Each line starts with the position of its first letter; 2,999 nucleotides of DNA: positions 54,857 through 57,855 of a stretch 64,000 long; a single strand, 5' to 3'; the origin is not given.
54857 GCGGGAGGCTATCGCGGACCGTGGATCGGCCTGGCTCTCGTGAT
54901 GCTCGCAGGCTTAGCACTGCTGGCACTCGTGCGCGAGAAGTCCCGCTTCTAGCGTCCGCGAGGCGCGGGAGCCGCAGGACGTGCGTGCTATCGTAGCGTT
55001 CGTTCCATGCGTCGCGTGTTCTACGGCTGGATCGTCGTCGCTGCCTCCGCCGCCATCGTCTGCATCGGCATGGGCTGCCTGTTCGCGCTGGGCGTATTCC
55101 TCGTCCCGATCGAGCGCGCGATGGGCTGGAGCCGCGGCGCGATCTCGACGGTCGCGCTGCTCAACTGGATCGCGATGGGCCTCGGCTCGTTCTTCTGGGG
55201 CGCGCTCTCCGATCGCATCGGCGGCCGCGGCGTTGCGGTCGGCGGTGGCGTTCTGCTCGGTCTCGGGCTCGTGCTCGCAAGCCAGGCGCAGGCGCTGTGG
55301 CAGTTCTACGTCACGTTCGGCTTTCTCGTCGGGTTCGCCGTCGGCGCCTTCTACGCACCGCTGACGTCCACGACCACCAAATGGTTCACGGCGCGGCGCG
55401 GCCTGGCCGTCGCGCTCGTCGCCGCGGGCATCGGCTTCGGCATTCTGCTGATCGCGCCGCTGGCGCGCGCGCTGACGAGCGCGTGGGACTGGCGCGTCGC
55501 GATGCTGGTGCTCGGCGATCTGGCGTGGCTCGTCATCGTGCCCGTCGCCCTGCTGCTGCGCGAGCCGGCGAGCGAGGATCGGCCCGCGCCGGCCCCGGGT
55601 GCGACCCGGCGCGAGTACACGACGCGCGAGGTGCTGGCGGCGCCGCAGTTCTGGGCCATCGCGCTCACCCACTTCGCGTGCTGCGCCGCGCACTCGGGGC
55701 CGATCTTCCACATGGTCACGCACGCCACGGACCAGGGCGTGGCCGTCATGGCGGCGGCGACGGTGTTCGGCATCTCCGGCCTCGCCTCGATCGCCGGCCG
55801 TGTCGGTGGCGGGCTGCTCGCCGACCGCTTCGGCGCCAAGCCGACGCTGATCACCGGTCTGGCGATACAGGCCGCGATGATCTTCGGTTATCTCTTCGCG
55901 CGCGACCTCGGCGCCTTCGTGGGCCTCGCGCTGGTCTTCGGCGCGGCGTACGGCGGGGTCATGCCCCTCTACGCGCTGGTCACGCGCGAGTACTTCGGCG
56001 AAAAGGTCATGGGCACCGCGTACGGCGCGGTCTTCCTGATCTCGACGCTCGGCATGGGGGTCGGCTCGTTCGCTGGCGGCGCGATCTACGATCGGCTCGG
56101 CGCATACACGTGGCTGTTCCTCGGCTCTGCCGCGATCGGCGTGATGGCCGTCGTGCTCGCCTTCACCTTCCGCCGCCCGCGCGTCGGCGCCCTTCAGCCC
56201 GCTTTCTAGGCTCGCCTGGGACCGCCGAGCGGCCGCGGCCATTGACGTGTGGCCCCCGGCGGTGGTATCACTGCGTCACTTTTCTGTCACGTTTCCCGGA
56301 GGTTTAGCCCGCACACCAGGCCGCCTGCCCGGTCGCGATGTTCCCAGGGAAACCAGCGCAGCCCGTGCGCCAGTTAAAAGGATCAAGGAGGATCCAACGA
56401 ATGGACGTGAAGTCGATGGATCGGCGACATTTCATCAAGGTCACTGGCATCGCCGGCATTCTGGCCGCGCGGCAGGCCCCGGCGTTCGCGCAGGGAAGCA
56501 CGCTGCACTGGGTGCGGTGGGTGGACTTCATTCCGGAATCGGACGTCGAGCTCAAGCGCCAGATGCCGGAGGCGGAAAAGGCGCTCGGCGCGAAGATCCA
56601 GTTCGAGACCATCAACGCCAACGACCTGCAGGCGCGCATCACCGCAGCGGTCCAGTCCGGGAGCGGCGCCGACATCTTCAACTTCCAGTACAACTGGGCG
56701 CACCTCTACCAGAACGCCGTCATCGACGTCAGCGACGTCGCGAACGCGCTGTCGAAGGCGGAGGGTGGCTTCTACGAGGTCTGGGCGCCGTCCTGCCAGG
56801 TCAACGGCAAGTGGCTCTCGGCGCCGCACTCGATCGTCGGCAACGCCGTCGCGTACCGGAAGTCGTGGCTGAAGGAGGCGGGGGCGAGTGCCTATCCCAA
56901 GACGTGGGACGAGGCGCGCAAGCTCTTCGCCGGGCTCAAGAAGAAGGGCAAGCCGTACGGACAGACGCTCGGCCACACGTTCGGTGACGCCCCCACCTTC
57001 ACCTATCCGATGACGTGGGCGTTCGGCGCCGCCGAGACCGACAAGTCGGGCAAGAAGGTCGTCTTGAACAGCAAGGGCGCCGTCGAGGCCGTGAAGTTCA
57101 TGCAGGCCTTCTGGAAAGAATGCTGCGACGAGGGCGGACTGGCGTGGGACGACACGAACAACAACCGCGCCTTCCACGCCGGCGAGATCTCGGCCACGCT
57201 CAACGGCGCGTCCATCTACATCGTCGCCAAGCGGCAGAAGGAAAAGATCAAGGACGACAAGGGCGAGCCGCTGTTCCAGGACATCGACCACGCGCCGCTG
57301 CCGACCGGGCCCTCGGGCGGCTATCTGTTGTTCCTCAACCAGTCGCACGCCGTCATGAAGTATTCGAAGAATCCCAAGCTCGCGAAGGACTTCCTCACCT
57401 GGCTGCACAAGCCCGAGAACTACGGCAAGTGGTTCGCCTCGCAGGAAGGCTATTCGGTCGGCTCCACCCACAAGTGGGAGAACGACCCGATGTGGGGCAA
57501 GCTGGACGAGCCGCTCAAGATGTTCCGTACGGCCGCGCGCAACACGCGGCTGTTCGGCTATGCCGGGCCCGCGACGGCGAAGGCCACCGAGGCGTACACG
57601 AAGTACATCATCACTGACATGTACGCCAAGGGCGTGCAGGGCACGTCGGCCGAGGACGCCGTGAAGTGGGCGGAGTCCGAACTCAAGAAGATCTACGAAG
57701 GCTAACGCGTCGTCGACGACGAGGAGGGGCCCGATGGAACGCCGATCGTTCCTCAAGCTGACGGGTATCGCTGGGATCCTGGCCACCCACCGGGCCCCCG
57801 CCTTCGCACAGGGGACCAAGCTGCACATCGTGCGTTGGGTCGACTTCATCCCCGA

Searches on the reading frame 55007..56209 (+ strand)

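Call 48: search_protein_families(library=pfam, proteins=[window:55007-56209:+], max_evalue=0.01)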
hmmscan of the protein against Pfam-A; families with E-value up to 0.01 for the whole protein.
window:55007-56209:+ (400 aa): 3 families
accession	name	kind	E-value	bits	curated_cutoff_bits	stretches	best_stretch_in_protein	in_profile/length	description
PF07690.21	MFS_1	-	2.1e-60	204.9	33.4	2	18-353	5-346/347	Major Facilitator Superfamily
PF06779.20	MFS_4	-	8.8e-10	38.9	26.3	1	19-384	4-362/364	Uncharacterised MFS-type transporter YbfB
PF13347.12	MFS_2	-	9e-08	31.5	27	2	139-358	149-378/427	MFS/sugar transport protein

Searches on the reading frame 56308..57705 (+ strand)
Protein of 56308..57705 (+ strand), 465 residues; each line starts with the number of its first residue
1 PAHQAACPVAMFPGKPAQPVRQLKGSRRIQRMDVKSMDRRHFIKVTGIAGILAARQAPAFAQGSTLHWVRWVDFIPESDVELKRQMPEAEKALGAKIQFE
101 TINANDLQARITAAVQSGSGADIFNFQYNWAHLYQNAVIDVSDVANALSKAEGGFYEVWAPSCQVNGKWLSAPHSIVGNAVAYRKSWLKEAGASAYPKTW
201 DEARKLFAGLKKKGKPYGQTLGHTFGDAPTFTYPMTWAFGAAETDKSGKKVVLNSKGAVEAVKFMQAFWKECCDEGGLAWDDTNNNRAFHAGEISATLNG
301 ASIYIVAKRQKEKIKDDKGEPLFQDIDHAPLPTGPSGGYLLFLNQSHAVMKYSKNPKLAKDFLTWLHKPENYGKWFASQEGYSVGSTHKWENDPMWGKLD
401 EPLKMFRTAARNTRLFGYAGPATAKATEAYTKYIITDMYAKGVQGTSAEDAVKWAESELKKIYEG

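Call 48: search_protein_families(library=pfam, proteins=[window:56308-57705:+], max_evalue=0.01)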
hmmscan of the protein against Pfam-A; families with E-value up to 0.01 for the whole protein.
window:56308-57705:+ (465 aa): 2 families
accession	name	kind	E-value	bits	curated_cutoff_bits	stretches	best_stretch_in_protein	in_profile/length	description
PF01547.30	SBP_bac_1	-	1.1e-28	101.6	26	1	89-371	17-305/307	Bacterial extracellular solute-binding protein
PF13416.11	SBP_bac_8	-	7.7e-27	95.2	27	1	90-382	7-258/279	Bacterial extracellular solute-binding protein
